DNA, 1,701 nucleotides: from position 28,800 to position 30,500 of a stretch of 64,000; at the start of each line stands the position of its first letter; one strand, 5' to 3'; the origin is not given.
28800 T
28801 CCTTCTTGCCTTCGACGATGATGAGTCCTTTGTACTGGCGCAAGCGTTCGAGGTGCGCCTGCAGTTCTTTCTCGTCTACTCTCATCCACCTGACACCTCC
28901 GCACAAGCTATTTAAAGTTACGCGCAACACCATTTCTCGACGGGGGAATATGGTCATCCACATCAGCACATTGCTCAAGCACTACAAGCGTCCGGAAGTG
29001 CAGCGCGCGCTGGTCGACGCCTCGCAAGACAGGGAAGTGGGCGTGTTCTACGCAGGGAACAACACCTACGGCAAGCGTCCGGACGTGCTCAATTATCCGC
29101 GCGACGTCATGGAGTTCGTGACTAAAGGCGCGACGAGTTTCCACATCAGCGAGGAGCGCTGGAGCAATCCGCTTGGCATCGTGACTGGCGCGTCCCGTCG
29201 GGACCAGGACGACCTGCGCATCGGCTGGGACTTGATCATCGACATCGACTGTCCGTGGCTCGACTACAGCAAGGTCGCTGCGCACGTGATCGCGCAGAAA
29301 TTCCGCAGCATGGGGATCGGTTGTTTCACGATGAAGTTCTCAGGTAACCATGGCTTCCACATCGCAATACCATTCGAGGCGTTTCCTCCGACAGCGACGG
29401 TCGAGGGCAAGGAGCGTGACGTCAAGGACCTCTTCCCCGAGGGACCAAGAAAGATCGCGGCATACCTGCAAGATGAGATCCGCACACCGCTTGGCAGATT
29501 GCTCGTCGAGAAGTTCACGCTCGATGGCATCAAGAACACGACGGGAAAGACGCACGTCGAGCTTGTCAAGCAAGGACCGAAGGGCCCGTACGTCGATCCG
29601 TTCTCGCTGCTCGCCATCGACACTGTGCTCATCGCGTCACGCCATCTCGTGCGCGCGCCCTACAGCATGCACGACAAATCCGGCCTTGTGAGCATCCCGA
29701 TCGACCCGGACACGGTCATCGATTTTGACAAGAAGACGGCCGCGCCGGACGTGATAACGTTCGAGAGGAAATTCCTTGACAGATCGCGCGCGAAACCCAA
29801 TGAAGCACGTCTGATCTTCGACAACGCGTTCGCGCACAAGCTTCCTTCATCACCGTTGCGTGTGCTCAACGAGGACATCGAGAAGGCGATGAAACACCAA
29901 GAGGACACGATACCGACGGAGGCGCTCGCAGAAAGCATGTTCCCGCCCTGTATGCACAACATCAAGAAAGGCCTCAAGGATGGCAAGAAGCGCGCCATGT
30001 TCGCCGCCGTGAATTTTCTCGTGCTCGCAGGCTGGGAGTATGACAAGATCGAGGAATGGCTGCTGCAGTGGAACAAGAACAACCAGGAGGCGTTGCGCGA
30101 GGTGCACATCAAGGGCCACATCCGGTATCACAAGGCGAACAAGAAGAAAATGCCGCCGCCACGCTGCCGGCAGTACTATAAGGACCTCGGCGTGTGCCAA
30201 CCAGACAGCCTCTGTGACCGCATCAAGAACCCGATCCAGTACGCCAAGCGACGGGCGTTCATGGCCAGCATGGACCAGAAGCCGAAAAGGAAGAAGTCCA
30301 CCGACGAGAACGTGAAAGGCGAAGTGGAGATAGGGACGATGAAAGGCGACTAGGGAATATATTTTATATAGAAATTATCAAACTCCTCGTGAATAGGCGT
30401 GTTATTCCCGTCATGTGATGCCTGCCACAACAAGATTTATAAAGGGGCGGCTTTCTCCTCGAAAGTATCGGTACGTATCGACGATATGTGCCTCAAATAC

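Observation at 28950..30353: Single-chain primase: PriS catalytic domain fused to the Fe-S PriL-CTD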

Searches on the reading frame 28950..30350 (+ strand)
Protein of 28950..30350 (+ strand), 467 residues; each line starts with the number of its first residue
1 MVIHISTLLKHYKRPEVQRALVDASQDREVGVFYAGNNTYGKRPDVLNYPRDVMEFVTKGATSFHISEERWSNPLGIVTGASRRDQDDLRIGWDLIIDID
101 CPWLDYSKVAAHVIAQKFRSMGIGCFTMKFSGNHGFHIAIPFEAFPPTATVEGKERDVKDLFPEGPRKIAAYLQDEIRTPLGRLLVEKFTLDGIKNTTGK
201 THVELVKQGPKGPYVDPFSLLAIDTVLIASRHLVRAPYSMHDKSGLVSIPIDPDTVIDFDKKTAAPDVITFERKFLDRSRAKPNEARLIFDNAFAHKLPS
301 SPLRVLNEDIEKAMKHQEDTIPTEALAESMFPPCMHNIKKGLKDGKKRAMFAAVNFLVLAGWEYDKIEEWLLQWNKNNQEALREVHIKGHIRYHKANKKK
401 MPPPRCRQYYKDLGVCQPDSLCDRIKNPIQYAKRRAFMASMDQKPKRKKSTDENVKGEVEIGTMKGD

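Call 5: search_protein_families(library=pfam, proteins=[window:28950-30350:+], max_evalue=1)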
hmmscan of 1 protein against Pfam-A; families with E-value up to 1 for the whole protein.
window:28950-30350:+ (467 aa): 3 families
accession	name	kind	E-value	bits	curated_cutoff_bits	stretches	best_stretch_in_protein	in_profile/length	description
PF04104.19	DNA_primase_lrg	-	4.9e-08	33.1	22.4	1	309-426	88-218/266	Eukaryotic and archaeal DNA primase, large subunit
PF01896.25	DNA_primase_S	-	4.1e-05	24.4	26.8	1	108-252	25-162/163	DNA primase small subunit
PF21686.3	LigD_Prim-Pol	-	0.00031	20.9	27.4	1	57-150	80-160/254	LigD, primase-polymerase domain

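Call 6: search_protein_families(library=ncbifam, proteins=[window:28950-30350:+], max_evalue=1)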
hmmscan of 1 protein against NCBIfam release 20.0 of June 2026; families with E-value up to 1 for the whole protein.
window:28950-30350:+ (467 aa): 10 families
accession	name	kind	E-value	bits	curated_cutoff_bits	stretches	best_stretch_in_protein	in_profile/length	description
NF002590.0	PRK02249.1-4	equivalog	7.3e-10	38.5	459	1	306-436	206-336/358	DNA primase regulatory subunit PriL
NF002588.0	PRK02249.1-2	equivalog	8e-10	38.6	439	1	307-454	205-350/360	DNA primase regulatory subunit PriL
NF002589.0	PRK02249.1-3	equivalog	3.8e-08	33.3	339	1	315-435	219-341/348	DNA primase regulatory subunit PriL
NF002591.0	PRK02249.1-5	equivalog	1.1e-07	31.4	479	1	287-451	179-344/351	DNA primase regulatory subunit PriL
NF003051.0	PRK03968.1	equivalog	1.8e-06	27.3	431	2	403-447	357-402/406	DNA primase large subunit PriL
TIGR00335.1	primase_sml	equivalog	8.5e-05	22.1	143.5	2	226-255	277-304/324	DNA primase catalytic subunit PriS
TIGR02778.1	ligD_pol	equivalog_domain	0.0014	18.4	214.7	1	51-150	88-174/245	non-homologous end-joining DNA ligase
NF001641.0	PRK00419.1-3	equivalog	0.0066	15.5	326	1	128-254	152-259/323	DNA primase small subunit PriS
TIGR02776.1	NHEJ_ligase_prk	equivalog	0.027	13.3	373.2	1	104-144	441-482/587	DNA ligase D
NF001639.0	PRK00419.1-1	equivalog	0.14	11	577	1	228-263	299-334/391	DNA primase small subunit PriS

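Call 7: search_solved_structures(query=window:28950-30350:+, max_evalue=10, show_alignments=3)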
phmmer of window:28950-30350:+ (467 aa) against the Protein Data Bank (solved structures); distinct sequences matched with E-value up to 10: 14.
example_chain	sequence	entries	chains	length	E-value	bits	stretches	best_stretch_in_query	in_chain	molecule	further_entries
4lik_A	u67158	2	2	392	0.00074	21.9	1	229-296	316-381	DNA primase small subunit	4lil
8vy3_A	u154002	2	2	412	0.0032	19.8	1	229-277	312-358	DNA primase small subunit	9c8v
8d0b_D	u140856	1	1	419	0.0033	19.8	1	229-277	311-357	DNA primase small subunit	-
4rr2_A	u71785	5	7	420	0.0033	19.7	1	229-277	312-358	DNA primase small subunit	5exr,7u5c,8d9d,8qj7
6r4s_A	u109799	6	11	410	0.0033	19.7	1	229-277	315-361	DNA primase small subunit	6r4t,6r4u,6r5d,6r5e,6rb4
4bpu_A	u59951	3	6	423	0.0033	19.7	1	229-277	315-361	DNA PRIMASE SMALL SUBUNIT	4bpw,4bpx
4mhq_A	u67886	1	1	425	0.0034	19.7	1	229-277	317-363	DNA primase small subunit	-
8d0k_D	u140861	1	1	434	0.0035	19.7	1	229-277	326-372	DNA primase small subunit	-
7opl_C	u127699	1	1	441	0.0035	19.6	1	229-277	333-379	DNA primase small subunit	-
8b9d_O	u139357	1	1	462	0.0037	19.6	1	229-277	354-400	DNA primase small subunit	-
9f26_B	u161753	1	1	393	0.015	17.5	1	402-442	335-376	DNA primase large subunit PriL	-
8g9f_D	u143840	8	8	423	0.045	16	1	229-263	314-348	DNA primase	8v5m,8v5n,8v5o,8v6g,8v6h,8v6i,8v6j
7uy8_C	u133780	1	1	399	0.55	12.4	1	228-272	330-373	DNA primase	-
8xuw_A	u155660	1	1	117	0.85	11.8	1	240-323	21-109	Histone acetyltransferase GCN5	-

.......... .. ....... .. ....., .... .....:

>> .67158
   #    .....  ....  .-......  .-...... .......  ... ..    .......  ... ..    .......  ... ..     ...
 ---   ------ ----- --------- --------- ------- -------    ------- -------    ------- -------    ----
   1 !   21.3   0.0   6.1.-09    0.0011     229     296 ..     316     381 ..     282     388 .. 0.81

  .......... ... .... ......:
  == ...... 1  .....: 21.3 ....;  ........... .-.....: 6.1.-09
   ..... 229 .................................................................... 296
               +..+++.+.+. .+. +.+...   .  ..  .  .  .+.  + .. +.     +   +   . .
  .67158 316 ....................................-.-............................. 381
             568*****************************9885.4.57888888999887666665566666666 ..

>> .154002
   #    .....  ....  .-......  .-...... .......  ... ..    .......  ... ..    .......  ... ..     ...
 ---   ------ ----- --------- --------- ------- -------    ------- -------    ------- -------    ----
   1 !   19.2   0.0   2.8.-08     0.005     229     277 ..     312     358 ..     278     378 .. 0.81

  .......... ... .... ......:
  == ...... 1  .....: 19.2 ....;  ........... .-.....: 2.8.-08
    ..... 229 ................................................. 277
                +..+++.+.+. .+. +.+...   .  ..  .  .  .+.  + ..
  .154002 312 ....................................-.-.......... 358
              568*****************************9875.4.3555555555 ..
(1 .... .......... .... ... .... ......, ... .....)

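Call 10: find_homologous_proteins(query=window:28950-30350:+)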
Query window:28950-30350:+ (467 aa): 3228 proteins with E <= 0.001 among 8000 candidates; the best 120 are listed.
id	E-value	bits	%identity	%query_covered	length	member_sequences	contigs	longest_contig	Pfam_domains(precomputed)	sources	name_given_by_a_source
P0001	0.0e+0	1088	100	100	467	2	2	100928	PF04104.20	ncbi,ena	ncbi:MAG: hypothetical protein AABY13_04675 [Nanoarchaeota archaeon]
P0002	1.9e-239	814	74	97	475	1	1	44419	PF04104.20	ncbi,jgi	jgi:hypothetical protein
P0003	3.5e-225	767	71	95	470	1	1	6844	PF01896.26,PF04104.20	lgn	-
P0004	4.9e-206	703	63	98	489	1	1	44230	PF01896.26,PF21686.4,PF04104.20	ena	-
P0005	6.5e-194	663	62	98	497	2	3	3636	PF04104.20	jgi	jgi:DNA primase catalytic subunit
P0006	1.8e-188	645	61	97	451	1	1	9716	PF01896.26,PF21686.4,PF04104.20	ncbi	-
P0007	3.2e-187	641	61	93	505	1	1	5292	-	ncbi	-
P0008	1.7e-148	514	52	98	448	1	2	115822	PF04104.20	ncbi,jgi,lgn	jgi:hypothetical protein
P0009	2.6e-148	513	51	99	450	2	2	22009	PF04104.20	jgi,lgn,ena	-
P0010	3.7e-147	509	52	96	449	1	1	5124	PF01896.26,PF04104.20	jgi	jgi:hypothetical protein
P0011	2.0e-145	504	51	94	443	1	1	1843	PF04104.20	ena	-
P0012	2.6e-145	503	51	97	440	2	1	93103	PF04104.20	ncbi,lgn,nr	ncbi:hypothetical protein HY493_04120 [Candidatus Woesearchaeota archaeon]|nr:hypothetical protein [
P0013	1.2e-144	501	49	96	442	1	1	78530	PF04104.20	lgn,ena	-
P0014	2.7e-143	497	51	97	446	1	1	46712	PF04104.20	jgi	jgi:DNA primase catalytic subunit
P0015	1.4e-142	494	50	96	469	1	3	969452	PF04104.20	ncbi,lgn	-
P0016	3.7e-142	493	51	96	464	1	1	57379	PF01896.26,PF04104.20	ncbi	-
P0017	5.7e-142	492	52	95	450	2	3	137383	PF01896.26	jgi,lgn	jgi:DNA primase catalytic subunit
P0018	1.5e-141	491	50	97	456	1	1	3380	PF01896.26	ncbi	-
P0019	2.0e-141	490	51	95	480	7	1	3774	PF04104.20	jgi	jgi:hypothetical protein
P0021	2.4e-140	487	52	93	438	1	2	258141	PF01896.26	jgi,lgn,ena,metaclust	metaclust:\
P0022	1.2e-139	484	49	98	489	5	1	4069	PF04104.20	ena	-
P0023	2.0e-139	484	50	97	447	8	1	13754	PF01896.26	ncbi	-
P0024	3.6e-139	483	51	97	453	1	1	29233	PF01896.26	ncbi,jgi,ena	-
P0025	3.7e-139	483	50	98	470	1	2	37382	PF04104.20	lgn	-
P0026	4.1e-139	483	53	96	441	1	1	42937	PF01896.26,PF04104.20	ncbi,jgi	-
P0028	1.8e-138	481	52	95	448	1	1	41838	PF04104.20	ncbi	ncbi:MAG: hypothetical protein QW165_04025 [Candidatus Woesearchaeota archaeon]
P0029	3.2e-138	480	51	94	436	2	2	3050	PF04104.20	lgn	-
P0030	5.8e-138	479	52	97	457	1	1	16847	PF01896.26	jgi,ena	-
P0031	6.7e-138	479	50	93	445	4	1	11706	PF04104.20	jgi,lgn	-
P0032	7.8e-138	479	52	96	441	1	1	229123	PF01896.26,PF04104.20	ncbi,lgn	-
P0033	8.1e-138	478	50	96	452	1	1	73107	PF01896.26,PF04104.20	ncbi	-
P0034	1.3e-137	478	50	95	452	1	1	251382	PF01896.26,PF04104.20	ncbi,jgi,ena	-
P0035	1.5e-137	478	50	94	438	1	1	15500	PF04104.20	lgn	-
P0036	1.8e-137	477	49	97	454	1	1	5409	PF01896.26,PF04104.20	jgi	-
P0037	2.8e-137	477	51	93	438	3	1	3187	PF01896.26,PF04104.20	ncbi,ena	-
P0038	3.6e-137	476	51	94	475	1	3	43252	PF01896.26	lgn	-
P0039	3.7e-137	476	49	97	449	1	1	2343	PF01896.26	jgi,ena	-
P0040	5.7e-137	476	48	97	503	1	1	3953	PF01896.26,PF04104.20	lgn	-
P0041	6.9e-137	475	48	95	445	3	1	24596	PF04104.20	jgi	jgi:DNA primase catalytic subunit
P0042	1.2e-136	475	50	96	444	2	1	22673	PF04104.20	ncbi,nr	ncbi:MAG TPA: hypothetical protein VI612_02310 [Candidatus Nanoarchaeia archaeon]|nr:hypothetical pr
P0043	1.3e-136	474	50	98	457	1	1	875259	PF01896.26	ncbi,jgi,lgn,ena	-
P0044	1.4e-136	474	51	93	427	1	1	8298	PF04104.20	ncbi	-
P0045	1.5e-136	474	51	94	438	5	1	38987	PF01896.26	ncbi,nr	ncbi:Uncharacterised protein [uncultured archaeon]|nr:Uncharacterised protein [uncultured archaeon]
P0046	1.9e-136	474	50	97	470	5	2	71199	PF01896.26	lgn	-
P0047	2.1e-136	474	48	97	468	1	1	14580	PF01896.26,PF04104.20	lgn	-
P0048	3.2e-136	473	50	95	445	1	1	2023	PF04104.20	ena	-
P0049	4.9e-136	473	50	96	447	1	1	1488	PF01896.26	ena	-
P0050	8.7e-136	472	52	95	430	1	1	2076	PF01896.26,PF04104.20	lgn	-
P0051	9.6e-136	472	52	93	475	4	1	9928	PF01896.26,PF04104.20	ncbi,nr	ncbi:hypothetical protein KY315_00585, partial [Candidatus Woesearchaeota archaeon]|nr:hypothetical 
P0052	1.2e-135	471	51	95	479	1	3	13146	PF04104.20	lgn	-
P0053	1.3e-135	471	50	94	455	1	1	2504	PF01896.26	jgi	-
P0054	1.6e-135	471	50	96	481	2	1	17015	PF04104.20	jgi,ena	-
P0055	1.8e-135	471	50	96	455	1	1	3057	PF01896.26,PF04104.20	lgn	-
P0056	2.0e-135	471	49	96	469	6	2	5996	PF01896.26,PF04104.20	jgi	jgi:hypothetical protein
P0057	3.2e-135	470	50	94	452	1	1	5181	PF01896.26,PF04104.20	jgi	-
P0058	3.8e-135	470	51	95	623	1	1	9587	PF01896.26,PF00293.35,PF21686.4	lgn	-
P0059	3.9e-135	470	50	94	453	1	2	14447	PF01896.26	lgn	-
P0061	4.7e-135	469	47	97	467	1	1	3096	PF01896.26,PF04104.20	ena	-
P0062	6.8e-135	469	48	96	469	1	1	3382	PF01896.26,PF04104.20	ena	-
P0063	8.1e-135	469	50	96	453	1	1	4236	PF01896.26,PF04104.20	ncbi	-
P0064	8.7e-135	468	50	95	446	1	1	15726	PF01896.26,PF04104.20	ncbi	-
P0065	9.3e-135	468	49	95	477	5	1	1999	PF04104.20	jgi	jgi:hypothetical protein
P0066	9.5e-135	468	48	95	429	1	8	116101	PF01896.26,PF04104.20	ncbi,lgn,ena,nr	ncbi:hypothetical protein J4209_05225 [Candidatus Woesearchaeota archaeon]|nr:hypothetical protein [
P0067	1.1e-134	468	47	97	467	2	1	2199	PF01896.26,PF04104.20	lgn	-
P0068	1.2e-134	468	48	93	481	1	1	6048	PF04104.20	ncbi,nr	ncbi:hypothetical protein GF351_00730 [Candidatus Woesearchaeota archaeon]|nr:hypothetical protein [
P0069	1.4e-134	468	51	93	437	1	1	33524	PF04104.20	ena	-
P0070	1.8e-134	467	50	93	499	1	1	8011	PF01896.26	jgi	-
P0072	3.4e-134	467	49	96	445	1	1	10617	PF01896.26,PF04104.20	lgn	-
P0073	3.5e-134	466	51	94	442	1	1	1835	PF01896.26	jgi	jgi:hypothetical protein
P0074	5.0e-134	466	51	93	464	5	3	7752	PF01896.26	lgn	-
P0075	1.1e-133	465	49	95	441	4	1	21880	PF04104.20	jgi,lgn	jgi:DNA primase catalytic subunit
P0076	1.5e-133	464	51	92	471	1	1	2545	PF01896.26,PF04104.20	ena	-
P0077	1.6e-133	464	49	96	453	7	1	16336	PF01896.26,PF04104.20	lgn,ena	-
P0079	2.7e-133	464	49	93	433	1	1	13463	PF01896.26,PF04104.20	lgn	-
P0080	2.9e-133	463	50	93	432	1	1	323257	PF01896.26,PF04104.20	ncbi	ncbi:hypothetical protein ACFLZ7_00025 [Nanoarchaeota archaeon]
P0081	3.8e-133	463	49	96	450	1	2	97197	PF01896.26,PF04104.20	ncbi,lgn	ncbi:MAG: hypothetical protein QXM31_04265 [Candidatus Woesearchaeota archaeon]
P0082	4.3e-133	463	48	93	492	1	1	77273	PF01896.26,PF04104.20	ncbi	ncbi:DNA primase small subunit domain-containing protein [Nanoarchaeota archaeon]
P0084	8.0e-133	462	48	94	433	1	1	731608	PF01896.26,PF04104.20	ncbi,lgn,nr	ncbi:MAG: DNA primase small subunit domain-containing protein [Candidatus Woesearchaeota archaeon]|n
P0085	9.3e-133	462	51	93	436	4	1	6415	PF04104.20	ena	-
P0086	9.8e-133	462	48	97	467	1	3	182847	PF01896.26,PF04104.20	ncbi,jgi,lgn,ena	-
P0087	1.0e-132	462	50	93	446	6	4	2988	PF04104.20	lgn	-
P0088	1.0e-132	462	49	93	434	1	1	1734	PF04104.20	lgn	-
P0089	1.1e-132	462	51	93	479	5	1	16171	PF01896.26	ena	-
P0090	1.4e-132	461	49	98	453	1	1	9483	PF01896.26,PF04104.20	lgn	-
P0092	2.8e-132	460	50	93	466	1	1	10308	PF01896.26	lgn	-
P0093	2.8e-132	460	49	96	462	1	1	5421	PF04104.20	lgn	-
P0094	3.1e-132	460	48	97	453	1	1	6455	PF01896.26,PF04104.20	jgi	jgi:hypothetical protein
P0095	3.7e-132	460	48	97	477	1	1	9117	PF01896.26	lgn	-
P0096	4.0e-132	460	50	93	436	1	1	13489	PF04104.20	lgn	-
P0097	4.9e-132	459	49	96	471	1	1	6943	PF04104.20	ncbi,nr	ncbi:hypothetical protein KY345_04160 [Candidatus Woesearchaeota archaeon]|nr:hypothetical protein [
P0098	5.2e-132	459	49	93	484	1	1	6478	PF04104.20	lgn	-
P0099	5.7e-132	459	50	94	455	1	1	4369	PF01896.26,PF04104.20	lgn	-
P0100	7.3e-132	459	49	93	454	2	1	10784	PF01896.26,PF04104.20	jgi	-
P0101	8.1e-132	459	49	97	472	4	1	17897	PF01896.26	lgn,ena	-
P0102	9.2e-132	459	50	93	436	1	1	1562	PF04104.20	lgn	-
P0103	1.1e-131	458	49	98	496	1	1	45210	PF04104.20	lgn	-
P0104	1.1e-131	458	50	93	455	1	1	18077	PF01896.26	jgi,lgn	jgi:DNA primase large subunit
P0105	1.2e-131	458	48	94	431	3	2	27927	PF01896.26,PF04104.20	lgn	-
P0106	1.6e-131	458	50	93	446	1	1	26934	PF04104.20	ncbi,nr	ncbi:hypothetical protein KY310_02865 [Candidatus Woesearchaeota archaeon]|nr:hypothetical protein [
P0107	2.4e-131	457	49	93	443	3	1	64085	PF01896.26,PF04104.20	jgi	jgi:DNA primase catalytic subunit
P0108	3.1e-131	457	48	96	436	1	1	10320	PF01896.26,PF04104.20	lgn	-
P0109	4.4e-131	456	48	97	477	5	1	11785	PF01896.26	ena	-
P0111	5.4e-131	456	47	98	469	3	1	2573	PF04104.20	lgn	-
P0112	6.3e-131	456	49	96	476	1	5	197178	PF04104.20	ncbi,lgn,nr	ncbi:hypothetical protein HYW21_03195 [Candidatus Woesearchaeota archaeon]|nr:hypothetical protein [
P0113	6.6e-131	456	48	93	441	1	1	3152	PF01896.26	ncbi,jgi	jgi:hypothetical protein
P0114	6.6e-131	456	47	97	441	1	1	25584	PF01896.26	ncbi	-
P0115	8.5e-131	455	47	93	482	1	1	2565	PF01896.26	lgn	-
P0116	1.2e-130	455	48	95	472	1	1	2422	PF01896.26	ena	-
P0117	1.4e-130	455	50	94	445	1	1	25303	PF04104.20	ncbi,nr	ncbi:hypothetical protein HY641_03720 [Candidatus Woesearchaeota archaeon]|nr:hypothetical protein [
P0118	1.6e-130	454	46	96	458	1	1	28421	PF01896.26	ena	-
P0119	1.7e-130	454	48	96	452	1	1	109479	PF01896.26,PF04104.20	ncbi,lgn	-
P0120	1.8e-130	454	48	96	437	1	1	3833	PF04104.20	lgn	-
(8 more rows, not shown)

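Call 18: find_encoding_contigs(protein=P0001, flank=10000, max_places=3)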
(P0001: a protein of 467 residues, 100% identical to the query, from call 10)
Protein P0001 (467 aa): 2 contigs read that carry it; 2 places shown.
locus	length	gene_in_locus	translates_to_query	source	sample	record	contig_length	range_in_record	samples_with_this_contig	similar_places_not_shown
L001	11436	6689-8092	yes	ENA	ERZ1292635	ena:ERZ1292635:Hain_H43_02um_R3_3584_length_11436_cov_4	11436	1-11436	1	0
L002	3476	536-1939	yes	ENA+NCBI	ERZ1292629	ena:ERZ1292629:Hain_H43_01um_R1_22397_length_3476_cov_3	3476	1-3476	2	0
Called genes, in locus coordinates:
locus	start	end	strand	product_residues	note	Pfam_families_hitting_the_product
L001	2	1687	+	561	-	?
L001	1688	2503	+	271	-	PF01944:SpoIIM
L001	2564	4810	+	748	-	PF00270:DEAD, PF04851:ResIII, PF21210:RNA_helicase_helical, PF00271:Helicase_C, PF02732:ERCC4, PF12826:HHH_2, PF14520:HHH_5, PF00633:HHH (weak)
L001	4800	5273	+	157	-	-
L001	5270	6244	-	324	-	-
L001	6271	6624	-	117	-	PF13662:Toprim_4 (faint), PF01751:Toprim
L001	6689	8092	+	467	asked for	PF04104:DNA_primase_lrg (weak)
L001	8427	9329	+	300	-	PF00297:Ribosomal_L3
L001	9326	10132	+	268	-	PF00573:Ribosomal_L4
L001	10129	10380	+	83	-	PF00276:Ribosomal_L23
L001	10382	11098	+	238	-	PF03947:Ribosomal_L2_C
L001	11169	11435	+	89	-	?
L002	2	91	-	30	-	?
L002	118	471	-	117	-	PF13662:Toprim_4 (faint), PF01751:Toprim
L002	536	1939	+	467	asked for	PF04104:DNA_primase_lrg (weak)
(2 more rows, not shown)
